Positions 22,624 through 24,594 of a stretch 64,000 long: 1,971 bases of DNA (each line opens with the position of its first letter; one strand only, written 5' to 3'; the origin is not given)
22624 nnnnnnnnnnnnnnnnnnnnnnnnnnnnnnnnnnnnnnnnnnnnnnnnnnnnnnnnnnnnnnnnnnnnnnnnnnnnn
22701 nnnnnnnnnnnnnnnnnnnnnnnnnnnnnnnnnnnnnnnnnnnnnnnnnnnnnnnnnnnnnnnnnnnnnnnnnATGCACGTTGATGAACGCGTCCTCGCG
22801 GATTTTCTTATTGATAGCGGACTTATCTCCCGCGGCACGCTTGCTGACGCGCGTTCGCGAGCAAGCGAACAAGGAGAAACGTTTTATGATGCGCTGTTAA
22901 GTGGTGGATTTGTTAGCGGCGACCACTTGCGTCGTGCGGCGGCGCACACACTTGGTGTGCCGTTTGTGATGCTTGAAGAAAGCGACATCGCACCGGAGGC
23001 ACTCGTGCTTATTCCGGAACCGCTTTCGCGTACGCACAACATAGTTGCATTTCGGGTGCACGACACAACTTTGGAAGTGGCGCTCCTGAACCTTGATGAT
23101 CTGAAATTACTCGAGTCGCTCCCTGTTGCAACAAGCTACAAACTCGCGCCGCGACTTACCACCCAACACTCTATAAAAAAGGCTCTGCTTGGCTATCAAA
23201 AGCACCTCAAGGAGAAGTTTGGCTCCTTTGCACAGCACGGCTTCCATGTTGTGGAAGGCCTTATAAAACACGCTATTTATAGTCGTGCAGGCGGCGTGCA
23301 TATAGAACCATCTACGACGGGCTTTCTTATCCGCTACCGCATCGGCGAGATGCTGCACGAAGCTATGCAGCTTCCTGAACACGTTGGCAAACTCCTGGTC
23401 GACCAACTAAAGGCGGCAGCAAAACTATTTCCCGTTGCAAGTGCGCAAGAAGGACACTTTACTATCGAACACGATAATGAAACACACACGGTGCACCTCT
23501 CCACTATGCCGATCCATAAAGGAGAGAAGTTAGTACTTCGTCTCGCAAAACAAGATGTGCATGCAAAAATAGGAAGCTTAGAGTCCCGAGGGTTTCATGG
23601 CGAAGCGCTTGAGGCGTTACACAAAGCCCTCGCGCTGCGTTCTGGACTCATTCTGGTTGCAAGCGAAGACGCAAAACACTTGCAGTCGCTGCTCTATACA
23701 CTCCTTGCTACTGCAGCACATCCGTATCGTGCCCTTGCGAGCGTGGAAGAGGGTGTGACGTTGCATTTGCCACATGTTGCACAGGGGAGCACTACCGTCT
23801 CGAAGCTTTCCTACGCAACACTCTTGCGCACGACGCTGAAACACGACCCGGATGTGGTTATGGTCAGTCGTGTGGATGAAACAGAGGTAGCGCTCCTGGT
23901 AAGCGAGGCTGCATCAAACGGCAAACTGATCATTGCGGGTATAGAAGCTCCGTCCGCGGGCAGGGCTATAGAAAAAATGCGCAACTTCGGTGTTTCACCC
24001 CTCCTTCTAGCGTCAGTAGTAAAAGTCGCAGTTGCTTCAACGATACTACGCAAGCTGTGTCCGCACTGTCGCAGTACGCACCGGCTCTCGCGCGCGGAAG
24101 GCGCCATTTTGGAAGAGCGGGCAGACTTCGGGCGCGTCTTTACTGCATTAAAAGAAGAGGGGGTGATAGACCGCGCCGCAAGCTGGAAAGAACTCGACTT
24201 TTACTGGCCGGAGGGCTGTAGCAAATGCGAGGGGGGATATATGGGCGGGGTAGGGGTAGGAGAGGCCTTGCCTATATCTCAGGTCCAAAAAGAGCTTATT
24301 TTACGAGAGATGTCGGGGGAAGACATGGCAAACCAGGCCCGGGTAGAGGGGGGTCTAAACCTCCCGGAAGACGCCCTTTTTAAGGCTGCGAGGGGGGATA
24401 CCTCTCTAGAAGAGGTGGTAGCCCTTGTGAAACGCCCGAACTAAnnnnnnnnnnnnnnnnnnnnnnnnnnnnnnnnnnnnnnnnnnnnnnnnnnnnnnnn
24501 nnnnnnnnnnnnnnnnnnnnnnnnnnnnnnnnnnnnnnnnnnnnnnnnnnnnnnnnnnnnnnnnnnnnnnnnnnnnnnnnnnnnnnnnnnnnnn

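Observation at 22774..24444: GspE/PilB-like protein with intact N-domain and Zn-finger but ablated ATPase motifs (pseudo-ATPase)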

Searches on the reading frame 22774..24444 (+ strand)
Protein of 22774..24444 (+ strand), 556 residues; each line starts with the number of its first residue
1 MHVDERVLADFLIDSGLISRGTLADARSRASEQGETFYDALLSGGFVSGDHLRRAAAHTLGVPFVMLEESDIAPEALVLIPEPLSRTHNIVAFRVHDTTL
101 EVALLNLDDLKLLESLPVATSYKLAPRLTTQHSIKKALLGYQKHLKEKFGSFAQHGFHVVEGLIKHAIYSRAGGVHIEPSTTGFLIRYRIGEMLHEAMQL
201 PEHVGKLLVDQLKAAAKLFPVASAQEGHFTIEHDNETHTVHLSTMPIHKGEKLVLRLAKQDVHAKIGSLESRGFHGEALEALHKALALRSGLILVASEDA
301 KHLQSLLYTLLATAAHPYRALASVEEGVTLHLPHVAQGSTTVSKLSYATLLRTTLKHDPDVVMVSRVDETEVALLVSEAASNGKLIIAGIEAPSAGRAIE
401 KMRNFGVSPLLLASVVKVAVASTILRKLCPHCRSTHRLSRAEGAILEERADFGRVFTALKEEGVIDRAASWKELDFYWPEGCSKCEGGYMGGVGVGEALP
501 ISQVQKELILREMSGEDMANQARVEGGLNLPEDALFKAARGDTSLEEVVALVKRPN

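Call 3: search_protein_families(library=pfam, proteins=[window:22774-24444:+], max_evalue=0.1)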
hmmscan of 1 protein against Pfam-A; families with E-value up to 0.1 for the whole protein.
window:22774-24444:+ (556 aa): 2 families
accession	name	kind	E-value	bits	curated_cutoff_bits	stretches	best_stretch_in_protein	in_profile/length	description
PF00437.27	T2SSE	-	8.8e-50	169.8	24.9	1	159-549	11-369/370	Type II/IV secretion system protein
PF05157.20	MshEN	-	2.8e-10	40.5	23.1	1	60-144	1-86/90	MshEN domain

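Call 4: search_protein_families(library=ncbifam, proteins=[window:22774-24444:+], max_evalue=0.1)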
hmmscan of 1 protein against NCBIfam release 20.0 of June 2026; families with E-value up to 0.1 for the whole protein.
window:22774-24444:+ (556 aa): 9 families
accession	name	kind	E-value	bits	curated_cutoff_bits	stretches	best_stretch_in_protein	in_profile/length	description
NF007755.0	PRK10436.1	equivalog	1.4e-63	215.2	617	1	84-552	13-459/465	type II secretion system protein GspE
TIGR02538.1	type_IV_pilB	equivalog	2.2e-62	211.5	675.65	2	159-550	184-560/564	type IV-A pilus assembly ATPase PilB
TIGR02533.1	type_II_gspE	equivalog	1.5e-55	188.8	630.25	1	159-550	112-484/486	type II secretion system ATPase GspE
NF053534.1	T4PilAsmATPsTfpB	equivalog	2.2e-46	158.4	850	1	151-552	196-582/584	type IV pilus assembly ATPase TfpB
NF041000.1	ATPase_ComGA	equivalog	9.8e-29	100.2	300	1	163-424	3-264/267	competence type IV pilus ATPase ComGA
TIGR01420.1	pilT_fam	subfamily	1.1e-06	28.1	319.1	1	201-404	43-241/343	PilT/PilU family type 4a pilus ATPase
NF008411.1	PRK11234.1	equivalog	0.00074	18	1170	1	6-103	482-578/723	cyclic di-3',5'-guanylate-activated glycosyltransferase NfrB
NF053729.1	c-di-GMP_motif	domain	0.0018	18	38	1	9-57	3-51/53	cyclic di-GMP-binding domain-containing protein, MshE-related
NF012033.0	PRK15489.1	equivalog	0.0019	16.4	537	1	6-145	491-630/703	glycosyl transferase family protein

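Call 5: search_solved_structures(query=window:22774-24441:+, max_evalue=0.01, show_alignments=2)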
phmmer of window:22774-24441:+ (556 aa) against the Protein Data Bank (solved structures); distinct sequences matched with E-value up to 0.01: 19.
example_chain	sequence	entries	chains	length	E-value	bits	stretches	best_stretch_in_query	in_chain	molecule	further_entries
6f8l_G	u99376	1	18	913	1.5e-49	172.2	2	7-550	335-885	Type IV pilus assembly protein PilF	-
6olj_C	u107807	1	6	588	2.1e-39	138.8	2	162-551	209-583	Type IV pilus biogenesis ATPase PilB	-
3jc8_Ba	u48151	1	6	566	2.8e-39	138.3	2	161-550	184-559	Type IV-A pilus assembly ATPase PilB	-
5tsg_B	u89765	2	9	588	3e-39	138.3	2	162-551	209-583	Type IV pilus biogenesis ATPase PilB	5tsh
5zfr_A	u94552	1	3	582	1.9e-38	135.6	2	162-551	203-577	Type IV pilus biogenesis ATPase PilB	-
4kss_A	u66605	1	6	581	3.6e-35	124.8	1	160-554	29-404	Type II secretion system protein E, hemolysin-coregulated protein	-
4ksr_A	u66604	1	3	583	3.6e-35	124.8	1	160-554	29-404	Type II secretion system protein E, Hemolysin-coregulated protein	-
1p9r_A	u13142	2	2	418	5.2e-35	124.3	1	160-549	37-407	General secretion pathway protein E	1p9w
5oiu_A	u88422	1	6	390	1.1e-34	123.2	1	160-550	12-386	Type IV pilus assembly protein PilF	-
5it5_F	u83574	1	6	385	1.1e-34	123.1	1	160-550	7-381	ATP binding motif-containing protein PilF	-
6ejf_A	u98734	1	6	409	1.4e-34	122.9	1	160-550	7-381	Type IV pilus assembly protein PilF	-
4pht_A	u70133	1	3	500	3.5e-33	118.3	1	160-553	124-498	General secretory pathway protein E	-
6ejf_G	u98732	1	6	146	1.5e-07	33.7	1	7-137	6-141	Type IV pilus assembly protein PilF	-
5htl_A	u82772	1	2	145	7.9e-07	31.3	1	7-116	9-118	MSHA biogenesis protein MshE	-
9g1w_A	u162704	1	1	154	1.4e-06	30.5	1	5-139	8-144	Type IV pilus assembly ATPase PilB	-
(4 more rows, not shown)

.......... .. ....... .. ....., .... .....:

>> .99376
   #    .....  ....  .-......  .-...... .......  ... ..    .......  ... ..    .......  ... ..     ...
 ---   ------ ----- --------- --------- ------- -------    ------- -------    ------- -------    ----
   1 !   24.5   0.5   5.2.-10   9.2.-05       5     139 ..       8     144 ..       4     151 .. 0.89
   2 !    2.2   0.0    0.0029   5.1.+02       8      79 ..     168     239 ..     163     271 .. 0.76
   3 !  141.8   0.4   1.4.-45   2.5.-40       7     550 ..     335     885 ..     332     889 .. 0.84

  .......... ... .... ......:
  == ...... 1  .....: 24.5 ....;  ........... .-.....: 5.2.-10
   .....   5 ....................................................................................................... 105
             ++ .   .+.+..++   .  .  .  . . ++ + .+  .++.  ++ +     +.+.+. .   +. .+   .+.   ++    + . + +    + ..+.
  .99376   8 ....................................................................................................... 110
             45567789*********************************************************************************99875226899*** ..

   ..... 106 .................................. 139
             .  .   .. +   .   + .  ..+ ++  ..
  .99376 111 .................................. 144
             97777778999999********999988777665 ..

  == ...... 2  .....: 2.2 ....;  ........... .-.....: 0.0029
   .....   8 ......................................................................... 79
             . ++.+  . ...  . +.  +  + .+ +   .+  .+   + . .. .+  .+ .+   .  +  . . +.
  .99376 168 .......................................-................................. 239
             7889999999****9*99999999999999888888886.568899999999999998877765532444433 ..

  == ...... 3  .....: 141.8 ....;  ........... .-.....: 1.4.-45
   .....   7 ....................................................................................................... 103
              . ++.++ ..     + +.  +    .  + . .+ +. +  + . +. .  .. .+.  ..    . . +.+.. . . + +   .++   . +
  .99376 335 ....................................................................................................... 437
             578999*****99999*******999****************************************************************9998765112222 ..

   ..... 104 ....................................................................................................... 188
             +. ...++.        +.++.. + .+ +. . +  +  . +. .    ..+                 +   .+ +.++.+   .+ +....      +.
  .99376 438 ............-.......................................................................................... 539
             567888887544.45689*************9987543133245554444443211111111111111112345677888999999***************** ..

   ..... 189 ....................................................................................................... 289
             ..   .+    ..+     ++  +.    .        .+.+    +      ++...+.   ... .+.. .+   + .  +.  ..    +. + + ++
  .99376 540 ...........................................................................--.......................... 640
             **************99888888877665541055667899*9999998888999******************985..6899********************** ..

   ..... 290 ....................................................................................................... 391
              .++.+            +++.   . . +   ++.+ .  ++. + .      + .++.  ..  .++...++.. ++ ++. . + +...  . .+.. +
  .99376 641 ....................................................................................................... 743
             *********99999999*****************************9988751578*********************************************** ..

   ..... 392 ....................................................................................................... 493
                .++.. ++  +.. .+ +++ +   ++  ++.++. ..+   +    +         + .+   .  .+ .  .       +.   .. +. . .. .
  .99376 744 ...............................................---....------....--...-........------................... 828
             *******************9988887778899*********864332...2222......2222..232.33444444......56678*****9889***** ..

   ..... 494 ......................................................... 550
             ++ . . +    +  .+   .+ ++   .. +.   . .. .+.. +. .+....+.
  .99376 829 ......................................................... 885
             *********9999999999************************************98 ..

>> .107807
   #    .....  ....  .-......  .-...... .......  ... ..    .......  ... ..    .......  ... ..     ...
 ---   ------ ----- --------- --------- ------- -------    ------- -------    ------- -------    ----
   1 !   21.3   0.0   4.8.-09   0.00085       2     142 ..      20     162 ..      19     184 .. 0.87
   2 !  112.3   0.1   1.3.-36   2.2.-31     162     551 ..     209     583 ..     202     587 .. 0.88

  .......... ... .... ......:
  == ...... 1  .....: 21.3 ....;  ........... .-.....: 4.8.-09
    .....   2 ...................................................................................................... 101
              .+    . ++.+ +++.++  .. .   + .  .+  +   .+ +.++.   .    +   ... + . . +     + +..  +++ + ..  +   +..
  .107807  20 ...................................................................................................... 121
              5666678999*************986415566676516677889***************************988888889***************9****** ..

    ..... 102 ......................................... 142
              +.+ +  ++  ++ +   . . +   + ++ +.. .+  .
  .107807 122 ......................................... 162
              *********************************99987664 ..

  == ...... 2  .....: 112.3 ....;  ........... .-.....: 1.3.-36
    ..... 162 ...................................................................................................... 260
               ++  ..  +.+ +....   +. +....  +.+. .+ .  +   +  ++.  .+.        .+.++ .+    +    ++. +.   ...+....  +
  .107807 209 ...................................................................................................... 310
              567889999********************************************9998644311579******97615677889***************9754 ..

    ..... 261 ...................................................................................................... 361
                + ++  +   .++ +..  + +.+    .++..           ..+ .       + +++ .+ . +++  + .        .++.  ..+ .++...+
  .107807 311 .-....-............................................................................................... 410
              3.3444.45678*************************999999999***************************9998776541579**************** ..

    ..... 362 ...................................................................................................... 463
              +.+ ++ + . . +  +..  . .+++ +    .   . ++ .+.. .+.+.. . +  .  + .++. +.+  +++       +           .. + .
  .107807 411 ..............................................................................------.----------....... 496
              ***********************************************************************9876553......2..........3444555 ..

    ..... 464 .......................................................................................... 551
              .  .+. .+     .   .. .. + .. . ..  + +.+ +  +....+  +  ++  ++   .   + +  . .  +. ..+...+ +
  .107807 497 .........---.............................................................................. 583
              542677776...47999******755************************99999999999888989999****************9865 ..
